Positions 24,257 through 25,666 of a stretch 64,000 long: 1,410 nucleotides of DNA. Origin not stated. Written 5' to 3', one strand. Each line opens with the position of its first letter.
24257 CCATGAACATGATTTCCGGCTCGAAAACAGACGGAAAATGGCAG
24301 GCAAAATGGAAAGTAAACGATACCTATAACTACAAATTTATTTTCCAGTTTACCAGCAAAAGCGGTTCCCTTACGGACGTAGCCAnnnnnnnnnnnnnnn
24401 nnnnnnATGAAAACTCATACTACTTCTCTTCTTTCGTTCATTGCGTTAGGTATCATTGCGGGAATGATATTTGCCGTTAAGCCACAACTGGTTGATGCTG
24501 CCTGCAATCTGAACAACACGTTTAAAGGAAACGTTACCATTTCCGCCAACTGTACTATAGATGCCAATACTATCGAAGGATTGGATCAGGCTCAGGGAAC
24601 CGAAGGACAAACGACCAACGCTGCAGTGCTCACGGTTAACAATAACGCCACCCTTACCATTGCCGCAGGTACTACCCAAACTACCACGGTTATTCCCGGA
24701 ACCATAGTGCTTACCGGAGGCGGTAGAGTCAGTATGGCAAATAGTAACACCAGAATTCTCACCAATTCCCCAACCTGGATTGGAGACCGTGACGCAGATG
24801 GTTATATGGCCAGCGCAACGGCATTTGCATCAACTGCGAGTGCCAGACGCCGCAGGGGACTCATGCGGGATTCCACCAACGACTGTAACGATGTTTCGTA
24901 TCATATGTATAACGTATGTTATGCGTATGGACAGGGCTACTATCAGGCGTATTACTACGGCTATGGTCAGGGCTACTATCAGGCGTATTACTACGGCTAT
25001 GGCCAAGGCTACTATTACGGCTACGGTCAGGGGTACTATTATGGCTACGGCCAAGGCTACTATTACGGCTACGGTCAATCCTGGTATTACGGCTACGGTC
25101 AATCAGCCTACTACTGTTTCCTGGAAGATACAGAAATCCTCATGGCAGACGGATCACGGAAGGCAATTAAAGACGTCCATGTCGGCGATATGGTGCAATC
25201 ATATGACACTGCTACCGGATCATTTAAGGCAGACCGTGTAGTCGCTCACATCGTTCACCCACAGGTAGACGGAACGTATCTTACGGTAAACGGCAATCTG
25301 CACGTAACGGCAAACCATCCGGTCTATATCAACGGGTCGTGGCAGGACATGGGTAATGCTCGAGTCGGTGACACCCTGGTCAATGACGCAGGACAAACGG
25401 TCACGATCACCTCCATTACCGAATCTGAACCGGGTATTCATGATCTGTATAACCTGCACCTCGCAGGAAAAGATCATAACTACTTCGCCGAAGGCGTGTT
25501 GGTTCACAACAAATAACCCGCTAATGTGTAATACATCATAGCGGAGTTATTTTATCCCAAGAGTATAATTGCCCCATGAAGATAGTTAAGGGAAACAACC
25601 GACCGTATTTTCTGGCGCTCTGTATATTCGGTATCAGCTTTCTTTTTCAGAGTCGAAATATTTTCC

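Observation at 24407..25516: Secreted protein ending in a Hint (bacterial intein-like) domain preceded by a Tyr/Gly-rich repeat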

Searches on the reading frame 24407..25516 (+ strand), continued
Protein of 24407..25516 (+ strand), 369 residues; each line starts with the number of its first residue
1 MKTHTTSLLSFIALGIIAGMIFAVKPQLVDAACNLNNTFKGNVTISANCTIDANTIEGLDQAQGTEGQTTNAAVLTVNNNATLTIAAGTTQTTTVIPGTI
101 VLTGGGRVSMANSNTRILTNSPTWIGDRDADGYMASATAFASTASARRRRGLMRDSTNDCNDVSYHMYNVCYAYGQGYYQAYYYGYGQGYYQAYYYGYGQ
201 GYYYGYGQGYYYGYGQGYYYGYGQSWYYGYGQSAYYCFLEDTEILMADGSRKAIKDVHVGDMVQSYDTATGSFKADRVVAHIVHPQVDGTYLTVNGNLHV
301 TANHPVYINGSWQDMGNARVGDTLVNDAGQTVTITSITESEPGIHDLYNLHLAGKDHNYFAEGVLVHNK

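Call 35: fold_search(model_id=the predicted structure, library=pdb)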
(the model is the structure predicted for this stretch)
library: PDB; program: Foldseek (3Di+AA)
matches with E <= 10: 367; with E <= 0.001: 66
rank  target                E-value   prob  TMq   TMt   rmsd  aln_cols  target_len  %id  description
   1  6y75_B                5.4e-12  1.00  0.33  0.78   2.7       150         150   29  BIL2 domain from T.thermophila BUBL1 locus (C1A-N143A) (released 2021-02-03)
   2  6y75_A                7.0e-12  1.00  0.33  0.76   2.8       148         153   26  BIL2 domain from T.thermophila BUBL1 locus (C1A-N143A) (released 2021-02-03)
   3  6tmm_BBB              4.5e-11  1.00  0.33  0.75   2.8       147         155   26  BIL2 domain from T.thermophila BUBL1 locus (C1A-N143A) (released 2020-12-16)
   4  6tmm_AAA              7.0e-11  1.00  0.33  0.74   3.0       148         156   27  BIL2 domain from T.thermophila BUBL1 locus (C1A-N143A) (released 2020-12-16)
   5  2lwy_MODEL_1_A        7.3e-10  1.00  0.34  0.86   2.1       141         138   26  Solution Structure of Bacterial Intein-Like domain from Clostridium thermocellum (released 2013-05-08)
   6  6frg                  2.3e-09  1.00  0.32  0.72   4.2       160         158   18  Crystal structure of G-1F mutant of Ssp DnaB Mini-Intein variant M86 (released 2019-01-30)
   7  6frh_B                3.5e-09  1.00  0.32  0.73   3.7       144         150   22  Crystal structure of Ssp DnaB Mini-Intein variant M86 (released 2019-01-30)
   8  1mi8                  4.9e-09  1.00  0.33  0.80   2.6       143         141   22  2.0 Angstrom crystal structure of a DnaB intein from Synechocystis sp. PCC 6803 (released 2003-08-19)
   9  6rpq                  6.5e-09  1.00  0.31  0.45   5.0       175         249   18  Crystal structure of PhoCDC21-1 intein (released 2019-08-14)
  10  6frh_A                7.6e-09  1.00  0.32  0.70   3.0       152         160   20  Crystal structure of Ssp DnaB Mini-Intein variant M86 (released 2019-01-30)
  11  5i0a                  7.6e-09  1.00  0.30  0.73   3.0       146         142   24  RecA mini intein in complex with cisplatin (released 2016-09-21)
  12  4o1r                  9.5e-09  1.00  0.32  0.77   2.7       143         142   23  Crystal structure of NpuDnaB intein (released 2014-03-19)
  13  3ifj_A                1.0e-08  1.00  0.31  0.76   2.7       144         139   25  Crystal structure of Mtu recA intein, splicing domain (released 2009-10-06)
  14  2in8                  1.6e-08  1.00  0.31  0.74   3.0       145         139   27  crystal structure of Mtu recA intein, splicing domain (released 2007-05-01)
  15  6fre                  1.9e-08  1.00  0.32  0.72   2.6       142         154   20  Crystal structure of G-1F/H73A mutant of Ssp DnaB Mini-Intein variant M86 (released 2019-01-30)
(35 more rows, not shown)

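Call 55: list_cluster_members(proteins=[P0001, P0006, P0007, P0010, P0011, P0017, P0019, P0029, P0037, P0057])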
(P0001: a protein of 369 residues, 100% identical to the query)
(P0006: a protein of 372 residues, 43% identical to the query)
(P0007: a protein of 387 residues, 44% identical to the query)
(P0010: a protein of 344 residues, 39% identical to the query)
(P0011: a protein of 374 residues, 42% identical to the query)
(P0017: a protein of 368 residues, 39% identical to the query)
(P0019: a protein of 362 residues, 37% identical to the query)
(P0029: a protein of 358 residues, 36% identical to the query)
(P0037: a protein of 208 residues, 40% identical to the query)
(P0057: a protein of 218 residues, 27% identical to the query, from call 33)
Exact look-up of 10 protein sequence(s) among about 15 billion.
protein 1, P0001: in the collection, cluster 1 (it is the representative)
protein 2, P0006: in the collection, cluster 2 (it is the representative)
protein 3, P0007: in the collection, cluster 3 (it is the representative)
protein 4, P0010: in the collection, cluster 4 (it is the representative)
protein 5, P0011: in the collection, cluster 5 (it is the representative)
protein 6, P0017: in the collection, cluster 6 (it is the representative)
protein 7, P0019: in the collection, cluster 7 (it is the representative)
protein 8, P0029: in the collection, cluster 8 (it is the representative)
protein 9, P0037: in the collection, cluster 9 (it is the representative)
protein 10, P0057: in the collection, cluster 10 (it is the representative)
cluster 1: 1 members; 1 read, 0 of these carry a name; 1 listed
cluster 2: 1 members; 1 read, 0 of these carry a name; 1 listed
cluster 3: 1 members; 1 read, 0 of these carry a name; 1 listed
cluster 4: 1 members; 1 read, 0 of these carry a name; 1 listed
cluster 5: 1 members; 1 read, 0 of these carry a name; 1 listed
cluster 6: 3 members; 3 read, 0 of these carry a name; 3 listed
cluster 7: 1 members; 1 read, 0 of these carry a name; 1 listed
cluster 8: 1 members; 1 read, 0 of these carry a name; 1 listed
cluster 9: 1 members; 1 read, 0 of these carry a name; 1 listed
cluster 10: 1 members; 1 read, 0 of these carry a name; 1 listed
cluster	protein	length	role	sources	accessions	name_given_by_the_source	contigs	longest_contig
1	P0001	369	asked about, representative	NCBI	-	-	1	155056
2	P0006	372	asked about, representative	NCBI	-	-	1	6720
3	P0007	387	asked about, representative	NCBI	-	-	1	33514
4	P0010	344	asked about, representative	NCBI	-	-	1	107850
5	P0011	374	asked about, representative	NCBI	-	-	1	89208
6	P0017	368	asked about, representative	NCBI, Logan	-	-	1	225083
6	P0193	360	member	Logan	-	-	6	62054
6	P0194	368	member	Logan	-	-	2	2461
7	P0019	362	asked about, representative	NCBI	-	-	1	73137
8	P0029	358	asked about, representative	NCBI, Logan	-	-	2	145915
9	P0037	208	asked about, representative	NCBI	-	-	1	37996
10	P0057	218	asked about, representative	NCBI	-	-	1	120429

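Call 57: find_related_loci(query=window:24407-25513:+, collection=genome_contigs, flank=6000)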
Query window:24407-25513:+ (369 aa) in genome_contigs; peptide patterns used: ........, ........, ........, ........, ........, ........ (x = any residue, [..] = any of these).
37 stretches matched a pattern, but none encodes a relative of the query by tblastn (E <= 1e-3).

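Call 59: find_related_loci(query=A5, collection=genome_contigs, flank=8000)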
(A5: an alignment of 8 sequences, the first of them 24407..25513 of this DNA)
Query A5 (369 aa) in genome_contigs; peptide patterns used: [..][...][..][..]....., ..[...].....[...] (x = any residue, [..] = any of these).
58 stretches matched a pattern; 10 encode a relative of the query (tblastn E <= 1e-3); 10 distinct loci.
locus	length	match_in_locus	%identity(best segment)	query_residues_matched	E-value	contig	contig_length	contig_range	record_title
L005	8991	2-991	37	20-368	6e-52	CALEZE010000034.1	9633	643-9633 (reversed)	MAG TPA_asm: uncultured bacterium isolate SRR7515931_bin.142_CONCOCT_v1.1_MAG genome assembly, contig: ERZ869938.3832, w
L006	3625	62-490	45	227-368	7e-34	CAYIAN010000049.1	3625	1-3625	MAG TPA_asm: uncultured Candidatus Saccharibacteria bacterium isolate ERP119705_co1_745 genome assembly, contig: NODE_51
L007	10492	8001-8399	42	237-369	1e-30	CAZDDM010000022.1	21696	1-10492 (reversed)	MAG TPA_asm: uncultured Gammaproteobacteria bacterium isolate SRP093185_co1_196 genome assembly, contig: NODE_1437_lengt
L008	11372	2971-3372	36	237-369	2e-25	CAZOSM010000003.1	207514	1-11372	MAG TPA_asm: uncultured Gammaproteobacteria bacterium isolate SRP144015_co1_109 genome assembly, contig: NODE_24_length_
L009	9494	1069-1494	34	237-369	3e-14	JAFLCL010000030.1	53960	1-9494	MAG: Deltaproteobacteria bacterium isolate UWPOB_DELTA5 gnl_X_FKCMEJAL_30, whole genome shotgun sequence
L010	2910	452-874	31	237-369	3e-14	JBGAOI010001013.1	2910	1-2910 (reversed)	MAG: Polyangium sp. isolate MAG_MBR_AS.73 MBRAS-73_NODE_1013_length_2910_cov_3.667490, whole genome shotgun sequence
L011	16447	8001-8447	33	231-369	5e-14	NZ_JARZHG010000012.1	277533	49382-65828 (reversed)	Polyangium sp. y55x31 NODE_12_length_277533_cov_19.410417, whole genome shotgun sequence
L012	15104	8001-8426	34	237-369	2e-12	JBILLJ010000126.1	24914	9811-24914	MAG: Sandaracinaceae bacterium isolate ME2017-07-27_3300044645_group7_bin65 Rohwer_bin1493_scaffold_320_c2, whole genome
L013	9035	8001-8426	32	237-369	6e-11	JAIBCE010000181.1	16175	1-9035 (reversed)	MAG: Sandaracinaceae bacterium isolate SSF7 NODE_72624_length_16175_cov_10.116027, whole genome shotgun sequence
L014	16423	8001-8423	29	237-369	3e-10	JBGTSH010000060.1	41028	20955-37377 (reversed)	MAG: Polyangiaceae bacterium isolate WDNA12_bin.27.orig NODE_634_length_41028_cov_0.716119, whole genome shotgun sequenc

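Call 62: find_encoding_contigs(protein=P0036, flank=6000, max_places=1)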
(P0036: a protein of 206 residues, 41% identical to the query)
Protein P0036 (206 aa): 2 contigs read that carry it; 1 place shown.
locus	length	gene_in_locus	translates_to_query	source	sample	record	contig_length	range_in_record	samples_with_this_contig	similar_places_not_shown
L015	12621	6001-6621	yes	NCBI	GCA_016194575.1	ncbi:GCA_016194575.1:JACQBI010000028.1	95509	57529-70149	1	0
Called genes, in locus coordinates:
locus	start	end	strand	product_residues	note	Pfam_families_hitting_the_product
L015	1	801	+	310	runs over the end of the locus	-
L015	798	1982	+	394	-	-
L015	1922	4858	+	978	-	PF01839:FG-GAP (faint), PF13517:FG-GAP_3, PF07593:UnbV_ASPIC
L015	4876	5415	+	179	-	PF23951:DUF7282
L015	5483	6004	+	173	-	-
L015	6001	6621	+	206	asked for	-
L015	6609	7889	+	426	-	-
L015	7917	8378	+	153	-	PF23951:DUF7282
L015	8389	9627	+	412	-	-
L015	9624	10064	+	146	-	PF23951:DUF7282 (weak)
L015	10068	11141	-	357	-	-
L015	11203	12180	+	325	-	-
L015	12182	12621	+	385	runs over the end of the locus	-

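Call 63: find_encoding_contigs(protein=P0037, flank=6000, max_places=1)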
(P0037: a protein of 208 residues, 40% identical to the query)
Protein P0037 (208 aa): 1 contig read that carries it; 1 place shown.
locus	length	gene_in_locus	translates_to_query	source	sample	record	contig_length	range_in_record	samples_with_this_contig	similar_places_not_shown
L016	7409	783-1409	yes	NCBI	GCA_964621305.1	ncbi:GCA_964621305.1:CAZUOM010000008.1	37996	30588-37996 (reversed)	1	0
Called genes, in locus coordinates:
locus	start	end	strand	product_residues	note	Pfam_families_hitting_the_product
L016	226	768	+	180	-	-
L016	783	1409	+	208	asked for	-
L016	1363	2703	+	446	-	-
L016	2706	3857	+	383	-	-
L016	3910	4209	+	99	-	PF04365:BrnT_toxin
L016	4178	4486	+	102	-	PF12441:CopG_antitoxin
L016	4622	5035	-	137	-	PF13470:PIN_3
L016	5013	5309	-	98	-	PF02604:PhdYeFM_antitox, PF12910:PHD_like (weak)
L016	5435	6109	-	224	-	PF08843:AbiEii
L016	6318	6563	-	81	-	-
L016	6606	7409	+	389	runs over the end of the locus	-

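Call 64: find_encoding_contigs(protein=P0017, flank=6000, max_places=1)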
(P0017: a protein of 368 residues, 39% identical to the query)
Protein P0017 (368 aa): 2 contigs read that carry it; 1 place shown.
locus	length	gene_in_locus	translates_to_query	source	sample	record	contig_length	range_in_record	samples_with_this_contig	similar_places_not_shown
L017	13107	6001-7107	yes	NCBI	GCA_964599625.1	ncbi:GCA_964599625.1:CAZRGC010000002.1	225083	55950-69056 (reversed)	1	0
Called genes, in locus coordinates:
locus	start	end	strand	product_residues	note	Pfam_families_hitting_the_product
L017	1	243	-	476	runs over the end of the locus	-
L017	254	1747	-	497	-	PF13473:Cupredoxin_1 (weak)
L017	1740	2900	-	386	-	-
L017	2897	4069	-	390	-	-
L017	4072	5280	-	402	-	-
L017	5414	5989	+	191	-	-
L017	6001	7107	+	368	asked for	PF01079:Hint (weak), PF05203:Hom_end_hint (faint), PF07591:PT-HINT, PF14890:Intein_splicing (faint)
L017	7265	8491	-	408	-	-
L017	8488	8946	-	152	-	PF23951:DUF7282 (weak)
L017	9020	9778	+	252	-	PF23286:LRR_13 (faint), PF23598:LRR_14, PF12799:LRR_4 (weak), PF13855:LRR_8, PF23598:LRR_14, PF12799:LRR_4 (weak), PF13855:LRR_8, PF12799:LRR_4 (weak), +1 more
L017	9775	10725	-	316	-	-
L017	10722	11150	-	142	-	-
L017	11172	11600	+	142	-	PF07884:VKOR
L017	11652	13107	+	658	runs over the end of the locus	PF00515:TPR_1 (faint), PF07719:TPR_2 (faint), PF14559:TPR_19 (faint), PF13424:TPR_12 (faint), PF13431:TPR_17 (faint), PF13181:TPR_8 (faint), PF13414:TPR_11, PF13432:TPR_16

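Call 65: find_encoding_contigs(protein=P0011, flank=6000, max_places=1)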
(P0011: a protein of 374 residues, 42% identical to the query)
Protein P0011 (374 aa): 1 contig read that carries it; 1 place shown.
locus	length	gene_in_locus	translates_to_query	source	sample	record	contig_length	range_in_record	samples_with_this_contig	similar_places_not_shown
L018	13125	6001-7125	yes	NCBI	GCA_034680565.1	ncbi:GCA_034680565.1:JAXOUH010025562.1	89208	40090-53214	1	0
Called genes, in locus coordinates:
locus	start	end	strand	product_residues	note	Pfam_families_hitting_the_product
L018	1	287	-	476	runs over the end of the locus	-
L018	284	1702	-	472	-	-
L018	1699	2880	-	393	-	-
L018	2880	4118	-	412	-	-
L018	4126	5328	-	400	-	-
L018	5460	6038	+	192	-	-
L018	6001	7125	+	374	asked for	PF01079:Hint (weak), PF14623:Vint (weak), PF07591:PT-HINT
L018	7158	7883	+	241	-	PF01209:Ubie_methyltran, PF05219:DREV (weak), PF13489:Methyltransf_23, PF13847:Methyltransf_31, PF08241:Methyltransf_11, PF08242:Methyltransf_12, PF13649:Methyltransf_25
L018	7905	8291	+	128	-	-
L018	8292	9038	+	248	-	PF00535:Glycos_transf_2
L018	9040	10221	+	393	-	PF00155:Aminotran_1_2 (weak), PF01041:DegT_DnrJ_EryC1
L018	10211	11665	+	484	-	PF13231:PMT_2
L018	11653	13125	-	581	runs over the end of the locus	PF03200:Glyco_hydro_63 (faint), PF22422:MGH1-like_GH, PF01204:Trehalase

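Call 85: find_encoding_contigs(protein=P0045, flank=4000, max_places=1)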
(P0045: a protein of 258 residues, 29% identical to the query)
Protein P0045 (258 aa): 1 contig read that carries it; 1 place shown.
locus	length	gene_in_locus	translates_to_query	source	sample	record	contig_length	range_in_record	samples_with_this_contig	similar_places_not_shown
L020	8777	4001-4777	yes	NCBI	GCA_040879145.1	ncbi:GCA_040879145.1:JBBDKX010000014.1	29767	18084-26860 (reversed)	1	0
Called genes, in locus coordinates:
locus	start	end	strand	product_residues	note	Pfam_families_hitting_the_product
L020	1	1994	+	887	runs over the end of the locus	PF00004:AAA (weak), PF00158:Sigma54_activat (faint), PF12775:AAA_7 (faint), PF13191:AAA_16 (faint), PF00004:AAA, PF07724:AAA_2, PF07728:AAA_5, PF10431:ClpB_D2-small, +1 more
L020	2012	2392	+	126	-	PF05635:23S_rRNA_IVP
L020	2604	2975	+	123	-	-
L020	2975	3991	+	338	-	-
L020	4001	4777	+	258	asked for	-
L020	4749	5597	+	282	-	-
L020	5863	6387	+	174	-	-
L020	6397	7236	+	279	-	-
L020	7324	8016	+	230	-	-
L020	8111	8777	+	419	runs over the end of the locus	-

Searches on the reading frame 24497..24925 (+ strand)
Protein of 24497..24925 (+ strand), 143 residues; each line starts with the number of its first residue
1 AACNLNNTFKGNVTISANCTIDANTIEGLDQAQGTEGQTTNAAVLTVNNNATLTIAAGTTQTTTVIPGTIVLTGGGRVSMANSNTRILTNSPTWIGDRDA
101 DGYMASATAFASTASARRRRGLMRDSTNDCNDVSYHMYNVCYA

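Call 33: find_homologous_proteins(query=A3, max_evalue=0.001)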
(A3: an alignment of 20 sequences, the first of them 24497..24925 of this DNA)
Query A3 (20 sequences) (143 aa, profile of the alignment): 3 proteins with E <= 0.001 among 3980 candidates.
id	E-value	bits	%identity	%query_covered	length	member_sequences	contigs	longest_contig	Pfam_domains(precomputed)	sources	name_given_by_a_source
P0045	1.1e-21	95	30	85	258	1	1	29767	-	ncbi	ncbi:MAG: hypothetical protein WDZ40_01500 [Candidatus Spechtbacterales bacterium]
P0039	5.7e-20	90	31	94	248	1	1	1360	-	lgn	-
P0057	7.9e-14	70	27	87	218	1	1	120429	-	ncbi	-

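Call 40: predict_structure(alignment_id=A3)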
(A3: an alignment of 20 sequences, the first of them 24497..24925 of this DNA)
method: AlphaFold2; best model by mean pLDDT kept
length: 143 residues; sequences in the alignment: 20
mean_pLDDT: 83.2   pTM: 0.77
mean pLDDT of the five models: 83.2, 82.1, 77.7, 76.4, 74.1
residues with pLDDT >= 90: 58; 70-90: 56; 50-70: 29; < 50: 0
segments of 3 or more residues with pLDDT < 50: none
pLDDT, mean of each block of 10 residues (from residue 1): 80 95 90 80 94 95 93 97 92 75 66 70 75 70 67
secondary structure, 60 per line:
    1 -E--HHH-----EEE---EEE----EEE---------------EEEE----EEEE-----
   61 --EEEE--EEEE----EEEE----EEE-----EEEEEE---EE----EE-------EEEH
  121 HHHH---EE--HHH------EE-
elements in order: E13-15 E19-21 E26-28 E44-47 E52-55 E63-66 E69-72 E77-80 E85-87 E93-98 E117-119 H120-124

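Call 44: search_protein_representatives(alignment_id=A3)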
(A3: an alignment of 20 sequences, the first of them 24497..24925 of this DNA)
Query: 20 sequences, 142 profile positions. Proteins with E-value up to 0.001 (for the whole library): 740; up to 1e-10: 422; up to 1e-30: 23. The best 150 are listed.
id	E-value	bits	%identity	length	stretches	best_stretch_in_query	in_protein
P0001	5.2e-43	162.7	-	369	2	1-142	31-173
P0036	1.1e-41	158.5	-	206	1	1-142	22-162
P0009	1.8e-41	157.7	-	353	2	1-142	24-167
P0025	7.9e-39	149.2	-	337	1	1-142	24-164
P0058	3.1e-37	144.0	-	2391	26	88-137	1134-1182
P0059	8.2e-37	142.6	-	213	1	2-141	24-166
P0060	1.3e-36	141.9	-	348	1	1-141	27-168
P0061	1.5e-36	141.8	-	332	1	2-140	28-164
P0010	2.0e-36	141.3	-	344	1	1-142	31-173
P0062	3.9e-36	140.4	-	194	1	1-142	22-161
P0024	5.2e-35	136.8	-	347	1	1-142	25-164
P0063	1.1e-34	135.7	-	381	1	1-142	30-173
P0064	1.3e-33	132.3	-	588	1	1-140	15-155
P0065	4.7e-33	130.4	-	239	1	2-140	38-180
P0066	8.7e-33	129.6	-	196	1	10-141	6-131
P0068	1.1e-32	129.2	-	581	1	2-140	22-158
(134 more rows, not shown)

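Call 49: search_protein_families(library=pfam, alignment_id=A4, max_evalue=0.001)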
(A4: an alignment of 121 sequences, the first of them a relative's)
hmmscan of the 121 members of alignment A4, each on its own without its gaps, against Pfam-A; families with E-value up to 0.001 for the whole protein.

A. member 1, P0059 (213 aa): 0 families

B. families by the number of members that match (of 121 scanned): 24 families
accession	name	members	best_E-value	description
PF21722.4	Gly_rich_2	13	9.6e-21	Glycine-rich domain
PF10102.14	DUF2341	5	2.8e-15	Domain of unknown function (DUF2341)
PF12810.13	ALK_LTK_GRD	2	3.9e-13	ALK/LTK, Glycine-rich domain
PF13385.13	Laminin_G_3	1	2.8e-58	Concanavalin A-like lectin/glucanases superfamily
PF24681.1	Kelch_KLHDC2_KLHL20_DRC7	1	4.3e-44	KLHDC2/KLHL20/DRC7 Kelch-repeats domain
PF13964.12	Kelch_6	1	1.4e-21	Kelch motif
PF24981.1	Beta-prop_ATRN-LZTR1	1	5.5e-21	Attractin/LZTR1 beta-propeller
PF15899.11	BNR_6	1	1.7e-15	BNR-Asp box repeat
PF01344.31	Kelch_1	1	1.9e-14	Kelch motif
PF25210.1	Kelch_FKB95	1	3.7e-14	FKB95, Kelch-repeats domain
PF13290.12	CHB_HEX_C_1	1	5.2e-14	Chitobiase/beta-hexosaminidase C-terminal domain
PF02210.31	Laminin_G_2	1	2.3e-12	Laminin G domain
PF13287.12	Fn3_assoc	1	2.7e-12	Fn3 associated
PF00041.27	fn3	1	6.5e-10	Fibronectin type III domain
PF24316.1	Tli3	1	1.3e-08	T6SS Tli3 immunity protein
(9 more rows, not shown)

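Call 84: find_encoding_contigs(protein=P0068, flank=4000, max_places=1)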
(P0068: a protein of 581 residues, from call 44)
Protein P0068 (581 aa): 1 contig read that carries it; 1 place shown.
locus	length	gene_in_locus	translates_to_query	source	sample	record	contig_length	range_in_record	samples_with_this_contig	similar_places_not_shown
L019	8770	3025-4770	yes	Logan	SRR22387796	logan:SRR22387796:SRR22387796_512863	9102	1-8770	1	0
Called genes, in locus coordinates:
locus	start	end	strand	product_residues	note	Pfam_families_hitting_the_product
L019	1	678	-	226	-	?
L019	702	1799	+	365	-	-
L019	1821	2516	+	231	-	-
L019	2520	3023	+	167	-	-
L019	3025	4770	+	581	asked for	PF10102:DUF2341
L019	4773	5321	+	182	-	PF07963:N_methyl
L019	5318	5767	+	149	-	PF07963:N_methyl (weak)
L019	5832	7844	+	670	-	PF13371:TPR_9 (faint), PF21033:RMD1-3 (faint), PF07719:TPR_2 (faint), PF13431:TPR_17 (faint), PF14559:TPR_19 (faint), PF13414:TPR_11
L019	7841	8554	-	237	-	-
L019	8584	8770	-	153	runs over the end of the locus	PF13527:Acetyltransf_9 (faint), PF13673:Acetyltransf_10, PF00583:Acetyltransf_1, PF13508:Acetyltransf_7, PF14542:Acetyltransf_CG (weak)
